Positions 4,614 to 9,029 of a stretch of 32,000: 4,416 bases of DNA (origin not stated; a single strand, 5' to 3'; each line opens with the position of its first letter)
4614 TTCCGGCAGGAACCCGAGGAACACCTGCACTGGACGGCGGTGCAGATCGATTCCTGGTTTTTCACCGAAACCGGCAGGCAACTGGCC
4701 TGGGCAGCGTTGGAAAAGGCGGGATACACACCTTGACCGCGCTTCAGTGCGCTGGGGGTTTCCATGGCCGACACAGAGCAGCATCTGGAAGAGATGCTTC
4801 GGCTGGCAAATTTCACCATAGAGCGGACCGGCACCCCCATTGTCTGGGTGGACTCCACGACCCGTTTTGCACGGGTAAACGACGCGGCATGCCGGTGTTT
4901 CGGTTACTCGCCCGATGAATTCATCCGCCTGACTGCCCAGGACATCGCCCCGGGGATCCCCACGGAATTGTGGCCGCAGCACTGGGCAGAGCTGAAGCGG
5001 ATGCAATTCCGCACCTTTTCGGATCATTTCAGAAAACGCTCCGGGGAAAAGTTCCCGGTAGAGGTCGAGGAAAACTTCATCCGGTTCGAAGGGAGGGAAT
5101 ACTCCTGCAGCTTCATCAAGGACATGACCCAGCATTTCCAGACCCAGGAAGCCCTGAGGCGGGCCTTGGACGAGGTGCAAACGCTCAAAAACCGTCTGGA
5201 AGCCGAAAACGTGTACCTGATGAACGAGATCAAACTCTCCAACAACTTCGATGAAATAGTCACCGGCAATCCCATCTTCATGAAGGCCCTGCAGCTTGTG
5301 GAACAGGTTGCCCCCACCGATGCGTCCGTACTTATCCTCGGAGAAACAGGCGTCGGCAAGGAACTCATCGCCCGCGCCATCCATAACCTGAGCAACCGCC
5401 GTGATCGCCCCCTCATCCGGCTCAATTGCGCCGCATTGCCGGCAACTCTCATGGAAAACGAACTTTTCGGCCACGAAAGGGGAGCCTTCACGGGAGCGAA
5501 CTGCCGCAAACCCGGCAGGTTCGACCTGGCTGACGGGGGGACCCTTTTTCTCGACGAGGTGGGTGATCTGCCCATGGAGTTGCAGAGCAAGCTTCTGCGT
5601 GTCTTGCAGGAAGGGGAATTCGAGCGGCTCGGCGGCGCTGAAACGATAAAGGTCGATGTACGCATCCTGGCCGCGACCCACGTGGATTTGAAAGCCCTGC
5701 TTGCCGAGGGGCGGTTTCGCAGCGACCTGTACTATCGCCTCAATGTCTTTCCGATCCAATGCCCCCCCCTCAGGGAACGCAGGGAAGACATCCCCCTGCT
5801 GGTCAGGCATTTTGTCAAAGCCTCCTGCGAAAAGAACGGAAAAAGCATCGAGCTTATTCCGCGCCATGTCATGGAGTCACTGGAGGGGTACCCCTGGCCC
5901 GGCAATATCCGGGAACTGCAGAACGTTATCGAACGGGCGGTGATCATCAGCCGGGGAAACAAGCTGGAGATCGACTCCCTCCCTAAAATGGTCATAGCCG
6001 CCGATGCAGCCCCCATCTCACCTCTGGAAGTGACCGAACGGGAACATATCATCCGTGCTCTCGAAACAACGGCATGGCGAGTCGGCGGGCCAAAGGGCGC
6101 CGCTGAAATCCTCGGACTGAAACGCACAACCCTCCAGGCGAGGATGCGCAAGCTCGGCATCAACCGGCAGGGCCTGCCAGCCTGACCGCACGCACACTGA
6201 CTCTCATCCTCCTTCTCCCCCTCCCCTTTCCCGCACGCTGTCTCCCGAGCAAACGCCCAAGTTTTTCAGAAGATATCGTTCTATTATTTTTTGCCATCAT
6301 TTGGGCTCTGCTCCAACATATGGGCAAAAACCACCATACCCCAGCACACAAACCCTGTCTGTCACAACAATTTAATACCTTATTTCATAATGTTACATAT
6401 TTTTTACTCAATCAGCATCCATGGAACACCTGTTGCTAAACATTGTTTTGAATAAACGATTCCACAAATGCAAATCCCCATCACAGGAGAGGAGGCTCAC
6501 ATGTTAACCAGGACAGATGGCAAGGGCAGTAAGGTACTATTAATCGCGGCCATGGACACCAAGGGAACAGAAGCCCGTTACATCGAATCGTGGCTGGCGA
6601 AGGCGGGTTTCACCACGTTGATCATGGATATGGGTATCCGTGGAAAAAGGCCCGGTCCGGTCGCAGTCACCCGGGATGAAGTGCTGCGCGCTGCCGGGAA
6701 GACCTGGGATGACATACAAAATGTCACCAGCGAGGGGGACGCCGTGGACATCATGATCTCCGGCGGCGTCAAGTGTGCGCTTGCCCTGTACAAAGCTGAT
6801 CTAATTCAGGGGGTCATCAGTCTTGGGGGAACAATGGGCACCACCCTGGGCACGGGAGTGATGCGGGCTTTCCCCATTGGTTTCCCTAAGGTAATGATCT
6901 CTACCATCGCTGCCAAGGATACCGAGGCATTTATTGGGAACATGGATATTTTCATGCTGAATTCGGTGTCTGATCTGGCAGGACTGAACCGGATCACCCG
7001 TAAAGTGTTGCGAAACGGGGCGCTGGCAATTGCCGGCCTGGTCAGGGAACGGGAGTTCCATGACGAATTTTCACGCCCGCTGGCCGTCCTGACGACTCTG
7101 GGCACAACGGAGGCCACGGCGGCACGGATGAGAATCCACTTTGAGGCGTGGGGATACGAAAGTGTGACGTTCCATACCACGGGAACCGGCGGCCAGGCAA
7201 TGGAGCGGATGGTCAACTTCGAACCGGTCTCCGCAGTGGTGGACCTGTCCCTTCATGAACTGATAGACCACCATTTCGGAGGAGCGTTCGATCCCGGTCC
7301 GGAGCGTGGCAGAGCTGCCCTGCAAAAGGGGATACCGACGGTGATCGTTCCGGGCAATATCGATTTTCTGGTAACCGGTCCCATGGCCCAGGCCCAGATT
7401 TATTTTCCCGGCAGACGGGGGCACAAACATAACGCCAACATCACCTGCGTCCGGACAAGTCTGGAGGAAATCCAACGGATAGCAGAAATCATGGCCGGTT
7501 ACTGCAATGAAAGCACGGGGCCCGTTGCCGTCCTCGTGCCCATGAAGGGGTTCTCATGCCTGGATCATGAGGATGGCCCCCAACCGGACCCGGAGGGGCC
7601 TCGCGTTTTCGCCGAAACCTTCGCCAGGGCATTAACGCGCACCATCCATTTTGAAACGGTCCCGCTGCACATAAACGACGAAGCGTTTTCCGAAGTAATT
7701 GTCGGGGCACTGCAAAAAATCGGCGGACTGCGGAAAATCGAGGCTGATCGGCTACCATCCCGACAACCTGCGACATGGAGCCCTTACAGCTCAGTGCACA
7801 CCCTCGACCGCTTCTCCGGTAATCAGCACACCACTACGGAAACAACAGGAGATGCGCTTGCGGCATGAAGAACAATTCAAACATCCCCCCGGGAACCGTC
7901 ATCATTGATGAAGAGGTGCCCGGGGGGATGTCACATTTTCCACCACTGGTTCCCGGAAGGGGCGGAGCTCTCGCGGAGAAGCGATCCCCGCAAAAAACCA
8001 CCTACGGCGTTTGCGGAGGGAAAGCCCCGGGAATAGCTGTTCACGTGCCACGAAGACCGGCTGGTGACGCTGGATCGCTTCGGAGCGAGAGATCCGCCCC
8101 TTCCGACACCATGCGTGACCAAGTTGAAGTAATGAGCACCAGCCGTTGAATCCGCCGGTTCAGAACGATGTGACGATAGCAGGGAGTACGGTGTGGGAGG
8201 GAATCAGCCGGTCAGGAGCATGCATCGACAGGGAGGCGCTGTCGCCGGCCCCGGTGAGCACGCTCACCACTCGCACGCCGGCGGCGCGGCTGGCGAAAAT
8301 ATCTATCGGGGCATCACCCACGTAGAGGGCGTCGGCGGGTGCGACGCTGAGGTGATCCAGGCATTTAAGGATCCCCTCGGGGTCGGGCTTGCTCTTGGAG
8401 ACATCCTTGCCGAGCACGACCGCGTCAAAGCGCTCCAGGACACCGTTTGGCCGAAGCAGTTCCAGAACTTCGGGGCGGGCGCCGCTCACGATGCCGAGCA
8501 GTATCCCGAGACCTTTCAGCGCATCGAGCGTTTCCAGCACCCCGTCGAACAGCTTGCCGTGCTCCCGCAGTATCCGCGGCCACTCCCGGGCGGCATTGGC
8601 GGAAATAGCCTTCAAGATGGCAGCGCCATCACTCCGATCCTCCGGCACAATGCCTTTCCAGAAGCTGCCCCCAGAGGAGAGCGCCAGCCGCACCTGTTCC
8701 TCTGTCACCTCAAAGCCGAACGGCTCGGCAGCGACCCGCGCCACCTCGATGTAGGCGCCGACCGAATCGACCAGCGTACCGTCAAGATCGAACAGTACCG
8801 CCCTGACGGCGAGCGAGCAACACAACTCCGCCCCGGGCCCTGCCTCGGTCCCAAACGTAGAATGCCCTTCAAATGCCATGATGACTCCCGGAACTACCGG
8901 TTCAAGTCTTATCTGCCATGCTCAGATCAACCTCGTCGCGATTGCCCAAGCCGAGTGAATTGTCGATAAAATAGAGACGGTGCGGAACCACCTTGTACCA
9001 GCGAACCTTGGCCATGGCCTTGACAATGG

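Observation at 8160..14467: Five-gene operon: XylR-type activator - PAS-PAS-PP2C phosphatase - XylR-type activator - PNPOx-like - HAD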

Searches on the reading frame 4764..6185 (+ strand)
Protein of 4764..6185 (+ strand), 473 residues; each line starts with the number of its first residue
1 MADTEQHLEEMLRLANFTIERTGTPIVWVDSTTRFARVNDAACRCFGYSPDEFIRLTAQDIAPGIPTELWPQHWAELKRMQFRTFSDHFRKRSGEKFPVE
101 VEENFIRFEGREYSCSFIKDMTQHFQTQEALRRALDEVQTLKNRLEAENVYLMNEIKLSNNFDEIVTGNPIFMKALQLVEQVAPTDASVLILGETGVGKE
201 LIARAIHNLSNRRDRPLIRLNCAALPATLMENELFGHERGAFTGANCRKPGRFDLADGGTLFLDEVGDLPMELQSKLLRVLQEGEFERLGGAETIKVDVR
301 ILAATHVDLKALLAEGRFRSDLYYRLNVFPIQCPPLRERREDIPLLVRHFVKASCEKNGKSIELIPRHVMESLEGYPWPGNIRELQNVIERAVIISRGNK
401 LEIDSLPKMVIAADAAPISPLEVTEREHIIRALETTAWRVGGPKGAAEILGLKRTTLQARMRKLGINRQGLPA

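Call 5: search_protein_families(library=pfam, proteins=[window:4764-6185:+], max_evalue=0.001)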
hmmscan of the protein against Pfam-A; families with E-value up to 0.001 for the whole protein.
window:4764-6185:+ (473 aa): 10 families
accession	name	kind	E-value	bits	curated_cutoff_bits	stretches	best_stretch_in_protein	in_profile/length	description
PF00158.32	Sigma54_activat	-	5.7e-71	238.1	20.2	1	167-332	3-168/168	Sigma-54 interaction domain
PF25601.1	AAA_lid_14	-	2.2e-26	92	27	1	337-413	1-77/87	AAA+ ATPase lid domain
PF14532.12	Sigma54_activ_2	-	1.8e-18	67.5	25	1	178-336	13-138/138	Sigma-54 interaction domain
PF13426.13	PAS_9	-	6.6e-09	36.4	27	1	27-123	5-103/103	PAS domain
PF02954.25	HTH_8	-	3e-07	30.5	22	1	421-464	2-42/42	Bacterial regulatory protein, Fis family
PF07728.20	AAA_5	-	2.8e-06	27.8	22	1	189-305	2-121/139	AAA domain (dynein-related subfamily)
PF00989.32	PAS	-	6.1e-06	26.7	22.6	1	19-121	7-113/113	PAS fold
PF07724.20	AAA_2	-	3.3e-05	24.4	27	1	187-300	4-117/166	AAA domain (Cdc48 subfamily)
PF01078.27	Mg_chelatase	-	0.00026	20.9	20.3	0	244-284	93-133/207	Magnesium chelatase, subunit ChlI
PF08448.16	PAS_4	-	0.0006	20.5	23.1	0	23-100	5-82/110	PAS fold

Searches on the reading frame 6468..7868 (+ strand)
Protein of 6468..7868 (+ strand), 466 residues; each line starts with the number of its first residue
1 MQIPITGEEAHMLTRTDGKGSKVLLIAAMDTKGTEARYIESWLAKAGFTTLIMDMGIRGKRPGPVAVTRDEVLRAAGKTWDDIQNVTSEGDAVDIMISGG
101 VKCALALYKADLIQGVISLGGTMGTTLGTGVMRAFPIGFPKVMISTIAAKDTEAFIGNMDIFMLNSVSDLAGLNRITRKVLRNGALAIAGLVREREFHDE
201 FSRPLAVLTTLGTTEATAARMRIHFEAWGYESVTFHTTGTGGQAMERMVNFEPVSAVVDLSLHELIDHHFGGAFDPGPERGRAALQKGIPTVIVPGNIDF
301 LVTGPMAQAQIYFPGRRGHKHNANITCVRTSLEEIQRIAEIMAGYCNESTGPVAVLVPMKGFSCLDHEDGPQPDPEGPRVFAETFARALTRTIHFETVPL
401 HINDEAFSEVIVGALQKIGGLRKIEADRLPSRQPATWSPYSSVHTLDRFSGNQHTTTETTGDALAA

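Call 5: search_protein_families(library=pfam, proteins=[window:6468-7868:+], max_evalue=0.001)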
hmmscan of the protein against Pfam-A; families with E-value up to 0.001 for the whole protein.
window:6468-7868:+ (466 aa): 2 families
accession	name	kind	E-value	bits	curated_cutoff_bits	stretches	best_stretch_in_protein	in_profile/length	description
PF23189.1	UPF0261_C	-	1.6e-67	227.4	27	1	203-417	1-216/218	Uncharacterised protein family (UPF0261) C-terminal domain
PF06792.17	UPF0261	-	1.1e-55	188.8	27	1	22-195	2-174/176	Uncharacterised protein family (UPF0261) N-terminal domain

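Call 36: search_protein_families(library=ncbifam, proteins=[window:6468-7868:+], max_evalue=0.001)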
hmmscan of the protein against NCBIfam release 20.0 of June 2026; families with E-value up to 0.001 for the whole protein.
window:6468-7868:+ (466 aa): 4 families
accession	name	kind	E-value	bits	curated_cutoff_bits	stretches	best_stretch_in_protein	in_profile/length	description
NF002674.0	PRK02399.1-2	subfamily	2.6e-169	563.3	335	1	21-426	3-408/410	hypothetical protein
NF002676.0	PRK02399.1-4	equivalog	1.1e-83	281.5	556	1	21-414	5-399/415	hypothetical protein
NF002673.0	PRK02399.1-1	equivalog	2.2e-82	277.2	520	1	22-418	4-398/404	hypothetical protein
NF002675.0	PRK02399.1-3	equivalog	3.6e-71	240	648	1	22-418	3-395/398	hypothetical protein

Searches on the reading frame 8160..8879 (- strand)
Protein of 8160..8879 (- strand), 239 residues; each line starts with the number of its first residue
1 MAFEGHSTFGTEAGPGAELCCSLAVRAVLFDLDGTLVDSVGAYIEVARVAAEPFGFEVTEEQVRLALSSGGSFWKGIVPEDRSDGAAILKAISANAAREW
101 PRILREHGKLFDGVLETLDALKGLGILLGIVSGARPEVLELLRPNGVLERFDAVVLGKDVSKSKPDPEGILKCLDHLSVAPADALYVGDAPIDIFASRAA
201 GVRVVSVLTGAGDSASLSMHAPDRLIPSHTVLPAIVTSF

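Call 4: search_protein_families(library=pfam, proteins=[window:8160-8879:-], max_evalue=0.01)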
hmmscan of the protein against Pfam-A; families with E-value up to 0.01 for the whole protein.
window:8160-8879:- (239 aa): 4 families
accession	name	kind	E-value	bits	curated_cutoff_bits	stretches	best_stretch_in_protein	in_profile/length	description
PF13419.12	HAD_2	-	1.1e-33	117.3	23.8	1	28-207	1-178/178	Haloacid dehalogenase-like hydrolase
PF00702.32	Hydrolase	-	5.6e-25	89.3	26.4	1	25-201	1-191/191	haloacid dehalogenase-like hydrolase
PF13242.12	Hydrolase_like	-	2e-07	31.2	22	1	163-228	3-71/75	HAD-hyrolase-like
PF12710.13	HAD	-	3.2e-06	28.1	27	1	28-154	1-127/189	haloacid dehalogenase-like hydrolase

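Call 36: search_protein_families(library=ncbifam, proteins=[window:8160-8879:-], max_evalue=0.001)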
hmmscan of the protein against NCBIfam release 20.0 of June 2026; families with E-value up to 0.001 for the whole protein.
window:8160-8879:- (239 aa): 33 families (the best 25 are shown)
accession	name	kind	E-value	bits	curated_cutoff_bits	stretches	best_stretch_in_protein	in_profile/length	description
TIGR01449.2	PGP_bact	equivalog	2.2e-30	105.8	180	1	28-234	1-211/213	phosphoglycolate phosphatase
NF009695.0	PRK13222.1-2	equivalog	9.4e-27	94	225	1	24-234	5-220/226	phosphoglycolate phosphatase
NF009804.0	PRK13288.1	equivalog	2.1e-24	86.2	218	1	109-236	82-210/215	pyrophosphatase PpaX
NF009700.0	PRK13226.1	equivalog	5.1e-23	82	342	1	25-210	12-197/229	phosphoglycolate phosphatase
NF009694.0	PRK13222.1-1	equivalog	1.9e-22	79.8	415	1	102-235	104-239/252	phosphoglycolate phosphatase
TIGR01454.1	AHBA_synth_RP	hypoth_equivalog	1.5e-20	73.7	246.65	1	104-231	70-198/205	AHBA synthesis associated protein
NF009697.0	PRK13222.1-4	equivalog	2.2e-20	73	327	1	24-235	6-222/232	phosphoglycolate phosphatase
TIGR02009.1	PGMB-YQAB-SF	subfamily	9.3e-20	71.6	153.35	1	25-207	1-186/186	beta-phosphoglucomutase family hydrolase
NF009696.0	PRK13222.1-3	equivalog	1.9e-19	70.3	359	1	24-210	2-189/223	N-acetylmuramic acid 6-phosphate phosphatase MupP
TIGR02253.1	CTE7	subfamily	4.6e-19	69.1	169.75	1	25-210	2-197/221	TIGR02253 family HAD-type hydrolase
TIGR03351.1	PhnX-like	hypoth_equivalog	2.2e-17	63.8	218.9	1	28-236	4-219/220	phosphonatase-like hydrolase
NF053653.1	InDiPhoBT2121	equivalog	7.2e-17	61.7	245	1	26-228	2-207/216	inorganic diphosphatase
TIGR01422.2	phosphonatase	equivalog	1e-16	61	220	1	94-212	83-204/251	phosphonoacetaldehyde hydrolase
NF008087.0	PRK10826.1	equivalog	1.6e-15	57.4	191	1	22-207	4-191/222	hexitol phosphatase HxpB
NF009698.0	PRK13223.1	equivalog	5.8e-15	55.2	466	1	25-226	13-219/272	phosphoglycolate phosphatase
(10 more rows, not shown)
